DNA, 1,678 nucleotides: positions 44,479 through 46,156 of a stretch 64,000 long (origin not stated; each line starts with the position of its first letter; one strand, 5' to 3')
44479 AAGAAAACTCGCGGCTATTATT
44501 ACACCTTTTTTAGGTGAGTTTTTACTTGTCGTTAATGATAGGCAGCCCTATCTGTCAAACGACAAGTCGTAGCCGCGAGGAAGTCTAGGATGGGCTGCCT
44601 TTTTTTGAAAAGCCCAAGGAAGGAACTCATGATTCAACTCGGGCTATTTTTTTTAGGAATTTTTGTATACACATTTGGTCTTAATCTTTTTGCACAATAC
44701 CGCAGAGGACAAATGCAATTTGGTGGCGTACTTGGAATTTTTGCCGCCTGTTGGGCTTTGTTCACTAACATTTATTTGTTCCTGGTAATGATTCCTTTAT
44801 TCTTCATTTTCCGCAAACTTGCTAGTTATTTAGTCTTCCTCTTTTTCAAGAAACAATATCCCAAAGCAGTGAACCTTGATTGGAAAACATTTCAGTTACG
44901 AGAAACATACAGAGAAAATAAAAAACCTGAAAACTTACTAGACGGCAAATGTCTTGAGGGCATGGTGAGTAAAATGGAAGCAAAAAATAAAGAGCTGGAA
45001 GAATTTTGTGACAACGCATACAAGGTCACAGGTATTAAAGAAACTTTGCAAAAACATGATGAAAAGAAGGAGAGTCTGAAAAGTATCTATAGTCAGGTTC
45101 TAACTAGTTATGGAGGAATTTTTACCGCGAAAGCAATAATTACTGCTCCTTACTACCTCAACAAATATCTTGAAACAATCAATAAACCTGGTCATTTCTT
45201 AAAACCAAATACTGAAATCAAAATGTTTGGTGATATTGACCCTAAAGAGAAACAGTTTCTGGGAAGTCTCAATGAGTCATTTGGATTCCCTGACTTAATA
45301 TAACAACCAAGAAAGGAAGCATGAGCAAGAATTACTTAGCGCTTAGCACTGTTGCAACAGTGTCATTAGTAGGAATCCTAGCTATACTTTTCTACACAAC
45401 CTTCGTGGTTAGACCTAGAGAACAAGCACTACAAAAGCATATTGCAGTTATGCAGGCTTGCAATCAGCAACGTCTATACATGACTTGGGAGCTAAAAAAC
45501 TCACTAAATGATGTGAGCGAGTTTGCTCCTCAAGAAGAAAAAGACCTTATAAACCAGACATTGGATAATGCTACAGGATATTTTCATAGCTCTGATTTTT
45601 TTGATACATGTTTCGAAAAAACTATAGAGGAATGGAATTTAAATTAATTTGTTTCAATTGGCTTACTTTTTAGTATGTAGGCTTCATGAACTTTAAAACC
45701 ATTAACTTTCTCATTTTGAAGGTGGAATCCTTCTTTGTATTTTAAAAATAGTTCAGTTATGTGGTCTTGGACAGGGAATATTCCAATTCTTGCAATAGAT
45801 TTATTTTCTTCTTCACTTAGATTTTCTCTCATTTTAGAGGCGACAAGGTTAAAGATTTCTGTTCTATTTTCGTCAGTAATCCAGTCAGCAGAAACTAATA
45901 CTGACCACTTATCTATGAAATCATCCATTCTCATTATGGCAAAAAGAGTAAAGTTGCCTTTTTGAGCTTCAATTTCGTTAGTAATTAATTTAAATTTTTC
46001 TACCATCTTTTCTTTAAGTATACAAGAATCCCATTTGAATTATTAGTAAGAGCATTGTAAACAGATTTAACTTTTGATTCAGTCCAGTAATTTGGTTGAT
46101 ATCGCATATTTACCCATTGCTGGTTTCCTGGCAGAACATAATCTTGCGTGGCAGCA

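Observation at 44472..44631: Nested perfect palindromes plus an alternative pairing and a U7 tract upstream of a membrane-protein gene. Riboswitch/attenuator-like leader.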

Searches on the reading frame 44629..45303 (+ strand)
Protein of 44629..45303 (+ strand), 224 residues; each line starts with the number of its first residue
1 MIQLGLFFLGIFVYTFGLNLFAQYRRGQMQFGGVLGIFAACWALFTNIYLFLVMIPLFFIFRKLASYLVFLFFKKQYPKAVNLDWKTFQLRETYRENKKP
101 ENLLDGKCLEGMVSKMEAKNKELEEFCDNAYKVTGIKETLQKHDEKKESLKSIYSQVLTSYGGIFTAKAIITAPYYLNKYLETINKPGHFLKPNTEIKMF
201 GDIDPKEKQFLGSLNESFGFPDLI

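Call 13: search_protein_families(library=pfam, proteins=[window:44629-45303:+], max_evalue=0.01)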
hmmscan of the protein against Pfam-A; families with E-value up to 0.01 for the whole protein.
window:44629-45303:+ (224 aa): 0 families

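Call 16: find_homologous_proteins(query=window:44629-45303:+, max_evalue=0.001)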
Query window:44629-45303:+ (224 aa): 2 proteins with E <= 0.001 among 220 candidates.
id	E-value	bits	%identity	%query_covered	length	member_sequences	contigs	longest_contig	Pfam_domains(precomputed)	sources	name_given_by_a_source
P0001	2.4e-146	503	100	100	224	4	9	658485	-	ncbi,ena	-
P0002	1.8e-72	262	54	100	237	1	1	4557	-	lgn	-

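Call 17: find_encoding_contigs(protein=P0002, flank=5000)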
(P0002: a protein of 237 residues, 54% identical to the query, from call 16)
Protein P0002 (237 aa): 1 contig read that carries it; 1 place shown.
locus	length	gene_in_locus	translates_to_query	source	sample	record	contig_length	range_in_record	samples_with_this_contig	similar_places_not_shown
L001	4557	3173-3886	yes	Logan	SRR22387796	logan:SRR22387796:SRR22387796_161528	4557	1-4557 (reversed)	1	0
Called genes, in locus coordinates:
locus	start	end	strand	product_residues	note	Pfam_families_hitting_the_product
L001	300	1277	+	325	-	-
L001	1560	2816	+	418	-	PF00078:RVT_1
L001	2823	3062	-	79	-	-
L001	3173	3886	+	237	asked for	-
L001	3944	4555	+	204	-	?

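Call 18: find_encoding_contigs(protein=P0001, flank=6000, max_places=10)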
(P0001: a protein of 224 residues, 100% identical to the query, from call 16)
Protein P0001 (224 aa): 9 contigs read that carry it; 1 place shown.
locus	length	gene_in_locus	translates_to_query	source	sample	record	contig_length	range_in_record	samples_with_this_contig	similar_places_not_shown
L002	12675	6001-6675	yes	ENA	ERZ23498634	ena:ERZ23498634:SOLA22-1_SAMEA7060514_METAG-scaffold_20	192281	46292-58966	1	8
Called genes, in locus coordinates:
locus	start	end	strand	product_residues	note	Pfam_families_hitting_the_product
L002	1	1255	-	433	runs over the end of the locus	PF04326:SLFN_AlbA_2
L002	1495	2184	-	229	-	-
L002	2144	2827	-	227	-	PF13643:DUF4145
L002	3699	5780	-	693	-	PF07693:KAP_NTPase, PF13401:AAA_22 (faint)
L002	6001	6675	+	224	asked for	-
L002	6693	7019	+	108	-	-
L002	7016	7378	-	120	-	-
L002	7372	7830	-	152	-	-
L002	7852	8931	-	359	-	PF00589:Phage_integrase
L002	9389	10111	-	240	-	-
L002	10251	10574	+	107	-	-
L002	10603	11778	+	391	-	PF03816:LytR_cpsA_psr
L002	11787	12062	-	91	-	-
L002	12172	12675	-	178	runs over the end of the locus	-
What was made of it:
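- Checked: The gene as called in public assemblies is 224 aa and starts at 44629 (call 18).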

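Call 21: search_protein_families(library=pfam, proteins=[L001:300-1277:+, L001:1560-2816:+, L001:2823-3062:-, L001:3173-3886:+, L001:3944-4555:+], max_evalue=0.01)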
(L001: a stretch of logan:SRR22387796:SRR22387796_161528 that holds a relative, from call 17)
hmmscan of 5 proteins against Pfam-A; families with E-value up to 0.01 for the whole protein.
L001:300-1277:+ (325 aa): 0 families

L001:1560-2816:+ (418 aa): 2 families
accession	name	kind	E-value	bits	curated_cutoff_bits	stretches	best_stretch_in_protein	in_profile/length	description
PF00078.32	RVT_1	-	5.8e-25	88.6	29.6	1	76-305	2-202/205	Reverse transcriptase (RNA-dependent DNA polymerase)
PF08388.16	GIIM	-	0.00037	20.9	23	1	336-386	8-58/80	Group II intron, maturase-specific domain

L001:2823-3062:- (79 aa): 1 family
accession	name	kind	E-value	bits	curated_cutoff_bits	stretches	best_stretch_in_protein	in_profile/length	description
PF01381.28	HTH_3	-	0.00014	22.3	23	1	21-71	1-51/55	Helix-turn-helix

L001:3173-3886:+ (237 aa): 0 families

L001:3944-4555:+ (204 aa): 1 family
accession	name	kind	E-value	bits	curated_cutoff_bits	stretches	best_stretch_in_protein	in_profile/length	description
PF07010.17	Endomucin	-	0.0026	18.1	26.6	1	33-160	17-150/260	Endomucin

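Call 64: search_protein_families(library=padloc, proteins=[window:44629-45303:+], max_evalue=0.01)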
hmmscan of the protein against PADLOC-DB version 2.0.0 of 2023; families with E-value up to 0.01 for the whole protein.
window:44629-45303:+ (224 aa): 0 families

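Call 81: search_protein_families(library=ncbifam, proteins=[window:44629-45303:+], max_evalue=0.1)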
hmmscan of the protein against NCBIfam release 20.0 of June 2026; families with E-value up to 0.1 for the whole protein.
window:44629-45303:+ (224 aa): 0 families

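Call 82: search_protein_families(library=phrogs, proteins=[window:44629-45303:+], max_evalue=0.1)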
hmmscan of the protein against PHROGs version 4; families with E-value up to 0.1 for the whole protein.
window:44629-45303:+ (224 aa): 1 family
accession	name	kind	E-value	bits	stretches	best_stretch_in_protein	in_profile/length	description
phrog_15873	-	unknown function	0.033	14.3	1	102-168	57-122/278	-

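Call 96: list_cluster_members(proteins=[P0001, P0003, P0007, P0123])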
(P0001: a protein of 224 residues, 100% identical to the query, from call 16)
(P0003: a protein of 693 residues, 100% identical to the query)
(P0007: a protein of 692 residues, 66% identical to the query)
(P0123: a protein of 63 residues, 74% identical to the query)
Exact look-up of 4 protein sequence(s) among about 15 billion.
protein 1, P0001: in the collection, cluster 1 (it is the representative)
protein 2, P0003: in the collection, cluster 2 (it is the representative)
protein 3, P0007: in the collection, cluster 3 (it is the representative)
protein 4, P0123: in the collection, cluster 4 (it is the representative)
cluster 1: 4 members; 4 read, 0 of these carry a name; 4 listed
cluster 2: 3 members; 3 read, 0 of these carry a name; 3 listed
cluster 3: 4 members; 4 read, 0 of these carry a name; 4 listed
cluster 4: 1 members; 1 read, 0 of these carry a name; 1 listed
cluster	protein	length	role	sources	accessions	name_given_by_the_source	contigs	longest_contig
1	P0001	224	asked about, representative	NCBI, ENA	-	-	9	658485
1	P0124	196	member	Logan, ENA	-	-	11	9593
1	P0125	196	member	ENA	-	-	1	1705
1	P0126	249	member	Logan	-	-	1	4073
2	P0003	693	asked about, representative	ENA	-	-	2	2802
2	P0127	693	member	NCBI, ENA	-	-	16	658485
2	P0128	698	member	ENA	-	-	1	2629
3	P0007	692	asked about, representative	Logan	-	-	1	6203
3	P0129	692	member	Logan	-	-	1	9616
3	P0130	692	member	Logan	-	-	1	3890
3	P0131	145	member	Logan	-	-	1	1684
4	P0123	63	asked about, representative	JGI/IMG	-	-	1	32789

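Call 97: find_encoding_contigs(protein=P0129, flank=4000, max_places=2)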
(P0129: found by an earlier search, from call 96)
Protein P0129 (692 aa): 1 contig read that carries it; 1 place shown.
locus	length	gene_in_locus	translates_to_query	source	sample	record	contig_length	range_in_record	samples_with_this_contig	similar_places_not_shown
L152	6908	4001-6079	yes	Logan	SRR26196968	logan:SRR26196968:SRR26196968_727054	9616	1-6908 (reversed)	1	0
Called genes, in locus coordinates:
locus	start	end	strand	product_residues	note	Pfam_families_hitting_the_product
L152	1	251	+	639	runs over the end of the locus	PF01555:N6_N4_Mtase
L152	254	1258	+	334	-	-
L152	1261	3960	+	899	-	PF04851:ResIII, PF00270:DEAD (weak), PF19778:RE_endonuc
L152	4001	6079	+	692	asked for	PF07693:KAP_NTPase, PF13401:AAA_22 (weak)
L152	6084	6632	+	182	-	-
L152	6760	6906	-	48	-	?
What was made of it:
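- Tried and rejected: A KAP copy at least 90% identical sits in a restriction-modification operon without the element (call 97).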

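Call 98: find_encoding_contigs(protein=P0126, flank=4000, max_places=2)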
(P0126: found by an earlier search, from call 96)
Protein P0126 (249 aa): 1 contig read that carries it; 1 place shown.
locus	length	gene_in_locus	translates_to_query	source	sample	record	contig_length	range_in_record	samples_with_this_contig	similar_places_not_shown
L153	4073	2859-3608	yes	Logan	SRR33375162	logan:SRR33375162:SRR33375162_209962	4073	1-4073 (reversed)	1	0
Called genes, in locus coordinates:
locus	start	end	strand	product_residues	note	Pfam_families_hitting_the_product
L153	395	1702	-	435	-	-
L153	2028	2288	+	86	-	-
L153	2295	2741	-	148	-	PF01844:HNH, PF14279:HNH_5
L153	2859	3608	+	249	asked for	-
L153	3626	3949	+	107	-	-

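Call 112: predict_structure(alignment_id=A11)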
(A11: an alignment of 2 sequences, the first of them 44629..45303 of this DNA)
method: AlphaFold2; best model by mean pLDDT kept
length: 224 residues; sequences in the alignment: 2
mean_pLDDT: 53.0   pTM: 0.25
mean pLDDT of the five models: 53.0, 52.6, 51.4, 50.0, 49.1
residues with pLDDT >= 90: 0; 70-90: 42; 50-70: 71; < 50: 111
segments of 3 or more residues with pLDDT < 50: 24-33, 79-82, 97-117, 122-137, 139-141, 143-148, 162-166, 175-203, 215-224
pLDDT, mean of each block of 10 residues (from residue 1): 66 68 47 58 75 76 75 61 57 49 35 41 46 44 50 58 50 48 40 31 51 49 35
secondary structure, 60 per line:
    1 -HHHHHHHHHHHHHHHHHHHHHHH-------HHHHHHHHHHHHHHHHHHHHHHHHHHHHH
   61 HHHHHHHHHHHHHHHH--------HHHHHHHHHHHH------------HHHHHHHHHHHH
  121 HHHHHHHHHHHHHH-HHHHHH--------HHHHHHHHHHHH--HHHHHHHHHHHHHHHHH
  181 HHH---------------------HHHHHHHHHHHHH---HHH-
elements in order: H2-24 H32-76 H85-96 H109-134 H136-141 H150-161 H164-183 H205-217
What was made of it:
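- Tried and rejected: It is unusable, so I ran no fold search (call 112).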

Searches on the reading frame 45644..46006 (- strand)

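Call 13: search_protein_families(library=pfam, proteins=[window:45644-46006:-], max_evalue=0.01)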
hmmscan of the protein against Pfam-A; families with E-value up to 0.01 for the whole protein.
window:45644-46006:- (120 aa): 0 families

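Call 64: search_protein_families(library=padloc, proteins=[window:45644-46006:-], max_evalue=0.01)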
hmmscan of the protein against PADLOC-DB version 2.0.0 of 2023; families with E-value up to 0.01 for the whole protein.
window:45644-46006:- (120 aa): 0 families

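Call 81: search_protein_families(library=ncbifam, proteins=[window:45644-46006:-], max_evalue=0.1)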
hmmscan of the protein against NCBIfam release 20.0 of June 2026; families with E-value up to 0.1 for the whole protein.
window:45644-46006:- (120 aa): 2 families
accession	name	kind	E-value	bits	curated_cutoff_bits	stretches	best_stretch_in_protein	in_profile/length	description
NF045493.1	HydDutCoALig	equivalog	0.031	12.9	1300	1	16-83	438-505/698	4-hydroxybutyrate--CoA ligase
NF009640.0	PRK13169.1-1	equivalog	0.052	14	134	1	50-99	39-83/105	DNA replication initiation control protein YabA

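Call 82: search_protein_families(library=phrogs, proteins=[window:45644-46006:-], max_evalue=0.1)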
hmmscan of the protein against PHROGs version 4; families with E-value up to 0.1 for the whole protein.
window:45644-46006:- (120 aa): 0 families
